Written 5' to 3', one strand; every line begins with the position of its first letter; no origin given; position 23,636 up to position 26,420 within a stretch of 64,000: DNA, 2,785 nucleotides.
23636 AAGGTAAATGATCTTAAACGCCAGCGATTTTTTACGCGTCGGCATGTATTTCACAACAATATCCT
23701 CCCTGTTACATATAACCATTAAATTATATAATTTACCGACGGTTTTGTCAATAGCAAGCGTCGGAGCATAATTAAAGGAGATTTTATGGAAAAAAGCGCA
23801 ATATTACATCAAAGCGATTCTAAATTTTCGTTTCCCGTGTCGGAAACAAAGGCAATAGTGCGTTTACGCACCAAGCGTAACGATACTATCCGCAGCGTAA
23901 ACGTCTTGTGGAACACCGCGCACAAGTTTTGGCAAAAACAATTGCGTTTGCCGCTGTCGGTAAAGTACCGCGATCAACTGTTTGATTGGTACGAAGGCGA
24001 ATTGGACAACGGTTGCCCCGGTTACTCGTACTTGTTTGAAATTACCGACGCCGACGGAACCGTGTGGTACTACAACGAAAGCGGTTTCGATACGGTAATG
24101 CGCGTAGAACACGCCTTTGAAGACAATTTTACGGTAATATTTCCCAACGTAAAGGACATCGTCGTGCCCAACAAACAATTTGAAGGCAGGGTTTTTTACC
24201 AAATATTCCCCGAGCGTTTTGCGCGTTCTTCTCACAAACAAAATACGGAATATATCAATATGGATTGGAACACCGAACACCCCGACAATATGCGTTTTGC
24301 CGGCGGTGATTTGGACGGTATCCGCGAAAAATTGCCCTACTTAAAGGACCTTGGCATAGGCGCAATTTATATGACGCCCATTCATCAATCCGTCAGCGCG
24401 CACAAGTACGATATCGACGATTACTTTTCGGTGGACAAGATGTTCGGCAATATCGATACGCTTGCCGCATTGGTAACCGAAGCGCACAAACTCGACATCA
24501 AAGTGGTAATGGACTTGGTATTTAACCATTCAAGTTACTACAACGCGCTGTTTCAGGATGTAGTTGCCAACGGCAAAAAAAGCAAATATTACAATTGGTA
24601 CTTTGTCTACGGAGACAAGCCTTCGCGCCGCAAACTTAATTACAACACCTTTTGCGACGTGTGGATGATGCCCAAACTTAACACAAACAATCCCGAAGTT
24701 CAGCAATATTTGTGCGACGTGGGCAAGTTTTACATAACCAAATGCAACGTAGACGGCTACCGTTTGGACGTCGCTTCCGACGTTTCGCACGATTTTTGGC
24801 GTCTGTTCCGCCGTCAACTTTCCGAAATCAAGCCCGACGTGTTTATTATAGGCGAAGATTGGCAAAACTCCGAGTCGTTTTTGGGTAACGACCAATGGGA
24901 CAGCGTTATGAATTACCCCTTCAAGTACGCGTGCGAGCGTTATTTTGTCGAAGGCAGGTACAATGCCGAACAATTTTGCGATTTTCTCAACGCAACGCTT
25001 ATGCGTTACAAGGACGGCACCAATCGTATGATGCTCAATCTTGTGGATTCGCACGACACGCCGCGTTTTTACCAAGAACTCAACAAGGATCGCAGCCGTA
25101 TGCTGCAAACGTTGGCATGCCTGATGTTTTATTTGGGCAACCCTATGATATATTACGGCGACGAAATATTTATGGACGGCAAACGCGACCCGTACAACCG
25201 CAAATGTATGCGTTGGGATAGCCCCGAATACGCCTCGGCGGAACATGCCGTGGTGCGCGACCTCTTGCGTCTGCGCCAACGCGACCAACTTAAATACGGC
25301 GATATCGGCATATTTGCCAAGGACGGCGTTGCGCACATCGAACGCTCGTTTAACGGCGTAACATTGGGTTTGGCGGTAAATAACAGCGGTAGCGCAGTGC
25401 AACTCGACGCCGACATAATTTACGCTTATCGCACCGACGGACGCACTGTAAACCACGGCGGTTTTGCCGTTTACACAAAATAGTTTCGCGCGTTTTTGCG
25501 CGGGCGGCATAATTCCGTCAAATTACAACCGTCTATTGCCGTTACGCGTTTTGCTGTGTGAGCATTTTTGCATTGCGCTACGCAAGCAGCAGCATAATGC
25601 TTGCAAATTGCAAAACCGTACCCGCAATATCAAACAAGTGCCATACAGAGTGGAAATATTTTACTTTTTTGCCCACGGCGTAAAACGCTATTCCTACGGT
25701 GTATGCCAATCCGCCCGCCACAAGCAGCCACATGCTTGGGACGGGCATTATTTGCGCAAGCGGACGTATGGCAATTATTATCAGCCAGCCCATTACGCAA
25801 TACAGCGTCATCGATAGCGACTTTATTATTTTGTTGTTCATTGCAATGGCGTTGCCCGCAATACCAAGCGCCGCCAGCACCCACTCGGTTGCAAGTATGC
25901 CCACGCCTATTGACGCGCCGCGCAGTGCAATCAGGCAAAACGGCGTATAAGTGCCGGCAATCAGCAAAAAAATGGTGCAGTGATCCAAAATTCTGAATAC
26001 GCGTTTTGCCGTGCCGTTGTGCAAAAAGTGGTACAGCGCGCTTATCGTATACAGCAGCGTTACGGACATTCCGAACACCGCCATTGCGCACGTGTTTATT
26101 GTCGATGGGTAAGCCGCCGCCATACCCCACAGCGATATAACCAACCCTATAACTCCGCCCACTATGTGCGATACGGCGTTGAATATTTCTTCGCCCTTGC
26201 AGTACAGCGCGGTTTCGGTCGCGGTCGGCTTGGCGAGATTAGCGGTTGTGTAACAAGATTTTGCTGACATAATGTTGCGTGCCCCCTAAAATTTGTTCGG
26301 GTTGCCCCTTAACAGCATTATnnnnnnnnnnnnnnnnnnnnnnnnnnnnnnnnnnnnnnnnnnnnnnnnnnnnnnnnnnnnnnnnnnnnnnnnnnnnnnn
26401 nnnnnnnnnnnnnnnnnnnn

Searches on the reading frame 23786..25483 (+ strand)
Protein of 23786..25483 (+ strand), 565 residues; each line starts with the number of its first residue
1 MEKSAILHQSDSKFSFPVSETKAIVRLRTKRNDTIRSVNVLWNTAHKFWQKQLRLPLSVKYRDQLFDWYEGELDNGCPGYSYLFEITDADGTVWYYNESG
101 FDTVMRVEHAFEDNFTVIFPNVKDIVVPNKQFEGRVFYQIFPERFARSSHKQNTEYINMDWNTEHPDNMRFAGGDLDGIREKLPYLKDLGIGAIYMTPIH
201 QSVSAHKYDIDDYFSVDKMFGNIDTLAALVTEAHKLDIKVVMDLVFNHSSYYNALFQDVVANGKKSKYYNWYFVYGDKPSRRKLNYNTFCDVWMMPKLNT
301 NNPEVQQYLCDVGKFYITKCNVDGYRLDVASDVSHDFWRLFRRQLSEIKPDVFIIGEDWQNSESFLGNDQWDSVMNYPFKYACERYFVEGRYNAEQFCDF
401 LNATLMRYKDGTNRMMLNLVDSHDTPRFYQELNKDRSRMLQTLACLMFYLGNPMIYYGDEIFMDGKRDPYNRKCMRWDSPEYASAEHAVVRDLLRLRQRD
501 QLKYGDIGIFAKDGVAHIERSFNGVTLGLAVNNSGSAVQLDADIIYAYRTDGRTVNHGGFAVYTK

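Call 32: search_protein_families(library=pfam, proteins=[window:23786-25483:+], max_evalue=0.001)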
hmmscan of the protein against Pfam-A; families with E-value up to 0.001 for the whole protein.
window:23786-25483:+ (565 aa): 2 families
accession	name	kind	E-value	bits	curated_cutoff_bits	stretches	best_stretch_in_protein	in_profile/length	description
PF00128.31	Alpha-amylase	-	1e-68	233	22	1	139-483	1-396/446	Alpha amylase, catalytic domain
PF02903.20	Alpha-amylase_N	-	5.3e-18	65.8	23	1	1-115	1-114/120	Alpha amylase, N-terminal ig-like domain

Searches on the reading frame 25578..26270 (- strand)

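Call 32: search_protein_families(library=pfam, proteins=[window:25578-26270:-], max_evalue=0.001)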
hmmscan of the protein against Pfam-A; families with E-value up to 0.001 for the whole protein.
window:25578-26270:- (230 aa): 1 family
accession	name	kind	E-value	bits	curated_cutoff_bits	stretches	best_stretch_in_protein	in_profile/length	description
PF03006.26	HlyIII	-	4.9e-35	121.7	26.2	1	27-222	5-224/224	Haemolysin-III related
